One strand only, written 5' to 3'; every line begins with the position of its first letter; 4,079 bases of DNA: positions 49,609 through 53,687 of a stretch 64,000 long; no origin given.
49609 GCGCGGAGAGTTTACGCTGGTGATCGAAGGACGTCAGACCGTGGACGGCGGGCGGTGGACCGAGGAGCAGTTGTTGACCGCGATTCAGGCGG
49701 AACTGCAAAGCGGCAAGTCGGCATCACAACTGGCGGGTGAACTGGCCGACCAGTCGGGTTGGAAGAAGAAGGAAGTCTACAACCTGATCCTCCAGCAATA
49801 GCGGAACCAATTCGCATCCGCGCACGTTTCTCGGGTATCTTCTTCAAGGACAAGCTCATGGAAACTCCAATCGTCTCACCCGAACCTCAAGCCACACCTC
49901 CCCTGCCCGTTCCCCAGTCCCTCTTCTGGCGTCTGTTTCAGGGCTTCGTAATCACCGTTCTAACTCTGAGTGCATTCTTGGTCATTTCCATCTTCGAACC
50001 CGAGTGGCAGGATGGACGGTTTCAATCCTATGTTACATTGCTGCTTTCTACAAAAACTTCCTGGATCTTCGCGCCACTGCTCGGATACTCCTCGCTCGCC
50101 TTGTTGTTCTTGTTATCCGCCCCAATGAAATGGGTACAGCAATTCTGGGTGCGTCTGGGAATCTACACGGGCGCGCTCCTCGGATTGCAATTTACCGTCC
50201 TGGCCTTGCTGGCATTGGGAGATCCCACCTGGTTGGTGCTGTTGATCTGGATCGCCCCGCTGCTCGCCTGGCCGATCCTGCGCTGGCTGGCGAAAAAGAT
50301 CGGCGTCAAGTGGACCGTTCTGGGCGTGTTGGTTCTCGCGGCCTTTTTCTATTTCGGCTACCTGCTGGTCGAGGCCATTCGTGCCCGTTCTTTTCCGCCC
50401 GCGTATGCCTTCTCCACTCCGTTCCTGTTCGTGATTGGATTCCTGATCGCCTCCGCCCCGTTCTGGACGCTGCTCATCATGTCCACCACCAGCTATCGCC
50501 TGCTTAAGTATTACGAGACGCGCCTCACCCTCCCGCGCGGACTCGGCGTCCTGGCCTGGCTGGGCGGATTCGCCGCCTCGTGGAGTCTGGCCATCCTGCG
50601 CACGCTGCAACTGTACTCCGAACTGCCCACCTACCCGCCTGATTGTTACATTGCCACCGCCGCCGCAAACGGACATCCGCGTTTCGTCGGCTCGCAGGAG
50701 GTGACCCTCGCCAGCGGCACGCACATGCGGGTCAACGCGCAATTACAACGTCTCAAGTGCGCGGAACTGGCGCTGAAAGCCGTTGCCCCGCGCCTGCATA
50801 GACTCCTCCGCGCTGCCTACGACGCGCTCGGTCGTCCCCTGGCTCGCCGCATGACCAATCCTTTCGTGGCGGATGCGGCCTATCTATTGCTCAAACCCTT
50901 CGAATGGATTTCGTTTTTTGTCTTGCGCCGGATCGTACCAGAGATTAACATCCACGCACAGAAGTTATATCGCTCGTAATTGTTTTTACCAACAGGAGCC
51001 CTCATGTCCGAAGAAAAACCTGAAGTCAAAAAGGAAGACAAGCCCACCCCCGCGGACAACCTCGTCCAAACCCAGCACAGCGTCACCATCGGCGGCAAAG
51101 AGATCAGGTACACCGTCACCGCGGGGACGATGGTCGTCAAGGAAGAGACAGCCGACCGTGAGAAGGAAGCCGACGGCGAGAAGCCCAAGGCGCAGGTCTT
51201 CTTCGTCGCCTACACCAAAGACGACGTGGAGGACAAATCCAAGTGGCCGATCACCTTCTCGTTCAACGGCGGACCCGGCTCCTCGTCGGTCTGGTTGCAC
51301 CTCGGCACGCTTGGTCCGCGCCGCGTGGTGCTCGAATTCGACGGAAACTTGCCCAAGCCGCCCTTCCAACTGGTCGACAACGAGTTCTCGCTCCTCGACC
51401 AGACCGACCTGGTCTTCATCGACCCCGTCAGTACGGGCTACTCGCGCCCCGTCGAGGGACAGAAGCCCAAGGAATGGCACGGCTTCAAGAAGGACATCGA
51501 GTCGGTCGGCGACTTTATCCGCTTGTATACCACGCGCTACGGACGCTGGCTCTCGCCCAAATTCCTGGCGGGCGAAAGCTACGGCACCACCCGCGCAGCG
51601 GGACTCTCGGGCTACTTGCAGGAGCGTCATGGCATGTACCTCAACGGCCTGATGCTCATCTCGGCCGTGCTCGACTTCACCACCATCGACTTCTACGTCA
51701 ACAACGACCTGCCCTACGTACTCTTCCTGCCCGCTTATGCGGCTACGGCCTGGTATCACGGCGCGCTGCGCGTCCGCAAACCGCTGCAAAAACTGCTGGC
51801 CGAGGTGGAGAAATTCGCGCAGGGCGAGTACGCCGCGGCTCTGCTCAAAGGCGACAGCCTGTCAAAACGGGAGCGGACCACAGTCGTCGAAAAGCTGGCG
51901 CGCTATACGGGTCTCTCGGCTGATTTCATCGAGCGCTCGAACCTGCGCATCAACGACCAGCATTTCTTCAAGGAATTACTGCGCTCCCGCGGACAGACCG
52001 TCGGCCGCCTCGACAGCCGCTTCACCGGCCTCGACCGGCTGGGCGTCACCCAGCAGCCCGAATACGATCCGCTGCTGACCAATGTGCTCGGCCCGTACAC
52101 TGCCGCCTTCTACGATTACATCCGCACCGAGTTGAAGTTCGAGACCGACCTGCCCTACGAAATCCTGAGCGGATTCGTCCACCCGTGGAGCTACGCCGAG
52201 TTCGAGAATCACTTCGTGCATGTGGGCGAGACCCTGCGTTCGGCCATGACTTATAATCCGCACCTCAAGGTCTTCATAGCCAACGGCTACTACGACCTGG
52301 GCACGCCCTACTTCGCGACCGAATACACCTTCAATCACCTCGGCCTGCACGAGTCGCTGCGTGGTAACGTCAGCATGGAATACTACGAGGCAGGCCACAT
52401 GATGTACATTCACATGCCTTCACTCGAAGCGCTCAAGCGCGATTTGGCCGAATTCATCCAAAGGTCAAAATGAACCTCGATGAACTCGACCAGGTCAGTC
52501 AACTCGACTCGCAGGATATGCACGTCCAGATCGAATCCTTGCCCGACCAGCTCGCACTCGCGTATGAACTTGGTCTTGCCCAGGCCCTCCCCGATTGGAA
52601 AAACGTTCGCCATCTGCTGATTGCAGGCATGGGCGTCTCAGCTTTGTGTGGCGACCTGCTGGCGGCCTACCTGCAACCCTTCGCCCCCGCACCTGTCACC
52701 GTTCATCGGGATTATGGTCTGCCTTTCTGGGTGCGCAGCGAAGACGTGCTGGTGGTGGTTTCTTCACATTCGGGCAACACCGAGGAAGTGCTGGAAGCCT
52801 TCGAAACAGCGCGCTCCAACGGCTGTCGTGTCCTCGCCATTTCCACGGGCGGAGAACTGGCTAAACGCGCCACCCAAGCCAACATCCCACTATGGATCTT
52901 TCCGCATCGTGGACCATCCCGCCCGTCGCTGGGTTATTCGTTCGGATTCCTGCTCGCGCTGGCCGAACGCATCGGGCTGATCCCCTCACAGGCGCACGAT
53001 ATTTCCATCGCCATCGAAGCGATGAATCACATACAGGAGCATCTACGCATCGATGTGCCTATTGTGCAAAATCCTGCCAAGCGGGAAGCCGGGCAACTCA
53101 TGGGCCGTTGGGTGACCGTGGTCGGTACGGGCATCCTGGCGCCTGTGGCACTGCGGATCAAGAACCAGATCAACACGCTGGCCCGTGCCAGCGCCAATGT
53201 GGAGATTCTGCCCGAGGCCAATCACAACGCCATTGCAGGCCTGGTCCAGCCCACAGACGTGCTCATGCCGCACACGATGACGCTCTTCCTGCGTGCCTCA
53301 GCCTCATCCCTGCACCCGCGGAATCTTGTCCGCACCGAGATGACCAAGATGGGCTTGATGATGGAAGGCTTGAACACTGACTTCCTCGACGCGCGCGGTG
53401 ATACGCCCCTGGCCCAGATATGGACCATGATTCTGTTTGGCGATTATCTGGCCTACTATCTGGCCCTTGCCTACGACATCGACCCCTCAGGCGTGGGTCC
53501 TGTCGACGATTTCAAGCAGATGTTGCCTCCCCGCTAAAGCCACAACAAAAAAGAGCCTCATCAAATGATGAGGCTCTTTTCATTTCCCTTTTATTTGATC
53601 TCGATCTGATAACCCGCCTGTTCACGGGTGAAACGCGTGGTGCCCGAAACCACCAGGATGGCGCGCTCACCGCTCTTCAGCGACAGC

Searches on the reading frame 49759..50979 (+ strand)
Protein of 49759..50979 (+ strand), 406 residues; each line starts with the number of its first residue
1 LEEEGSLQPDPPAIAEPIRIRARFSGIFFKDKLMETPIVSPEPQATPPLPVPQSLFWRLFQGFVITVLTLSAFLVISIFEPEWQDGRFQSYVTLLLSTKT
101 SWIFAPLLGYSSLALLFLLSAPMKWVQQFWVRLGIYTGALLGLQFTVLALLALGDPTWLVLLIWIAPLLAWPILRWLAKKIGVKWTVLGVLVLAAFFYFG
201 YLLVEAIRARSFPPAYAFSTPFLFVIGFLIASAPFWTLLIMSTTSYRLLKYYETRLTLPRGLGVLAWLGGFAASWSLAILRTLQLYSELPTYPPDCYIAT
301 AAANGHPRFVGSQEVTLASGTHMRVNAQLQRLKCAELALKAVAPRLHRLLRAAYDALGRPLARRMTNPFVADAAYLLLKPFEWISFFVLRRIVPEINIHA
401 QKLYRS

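Call 33: search_protein_families(library=pfam, proteins=[window:49759-50979:+], max_evalue=0.00001)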
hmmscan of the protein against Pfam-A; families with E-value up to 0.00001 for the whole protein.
window:49759-50979:+ (406 aa): 1 family
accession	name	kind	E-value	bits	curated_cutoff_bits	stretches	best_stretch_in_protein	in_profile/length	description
PF23543.1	DUF6688_C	-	3.1e-18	66.3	25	1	296-400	3-109/112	DUF6688 C-terminal domain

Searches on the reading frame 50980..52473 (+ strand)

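Call 34: search_protein_families(library=pfam, proteins=[window:50980-52473:+], max_evalue=0.00001)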
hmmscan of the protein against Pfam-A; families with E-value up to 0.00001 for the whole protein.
window:50980-52473:+ (497 aa): 1 family
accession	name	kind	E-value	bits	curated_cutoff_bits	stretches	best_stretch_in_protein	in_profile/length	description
PF00450.28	Peptidase_S10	-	6.5e-14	52.6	21.9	1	67-459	20-365/420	Serine carboxypeptidase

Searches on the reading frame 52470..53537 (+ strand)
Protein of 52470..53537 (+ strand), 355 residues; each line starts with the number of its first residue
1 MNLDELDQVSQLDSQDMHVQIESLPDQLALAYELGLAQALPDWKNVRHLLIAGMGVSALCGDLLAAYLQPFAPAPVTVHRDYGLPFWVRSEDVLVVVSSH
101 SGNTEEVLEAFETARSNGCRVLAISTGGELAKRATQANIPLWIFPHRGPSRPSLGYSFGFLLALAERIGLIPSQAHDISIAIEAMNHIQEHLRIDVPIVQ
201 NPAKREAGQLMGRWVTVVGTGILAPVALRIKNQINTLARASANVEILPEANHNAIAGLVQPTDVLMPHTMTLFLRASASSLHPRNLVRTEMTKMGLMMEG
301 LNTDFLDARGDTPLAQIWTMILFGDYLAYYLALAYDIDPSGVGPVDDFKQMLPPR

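Call 34: search_protein_families(library=pfam, proteins=[window:52470-53537:+], max_evalue=0.00001)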
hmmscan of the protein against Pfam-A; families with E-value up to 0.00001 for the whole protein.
window:52470-53537:+ (355 aa): 2 families
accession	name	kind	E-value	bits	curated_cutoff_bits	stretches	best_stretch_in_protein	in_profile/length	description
PF10432.14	bact-PGI_C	-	8.4e-34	117.1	24.5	1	200-352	2-151/151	Bacterial phospho-glucose isomerase C-terminal SIS domain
PF01380.27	SIS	-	1.6e-09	38.1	25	1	46-134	5-98/131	SIS domain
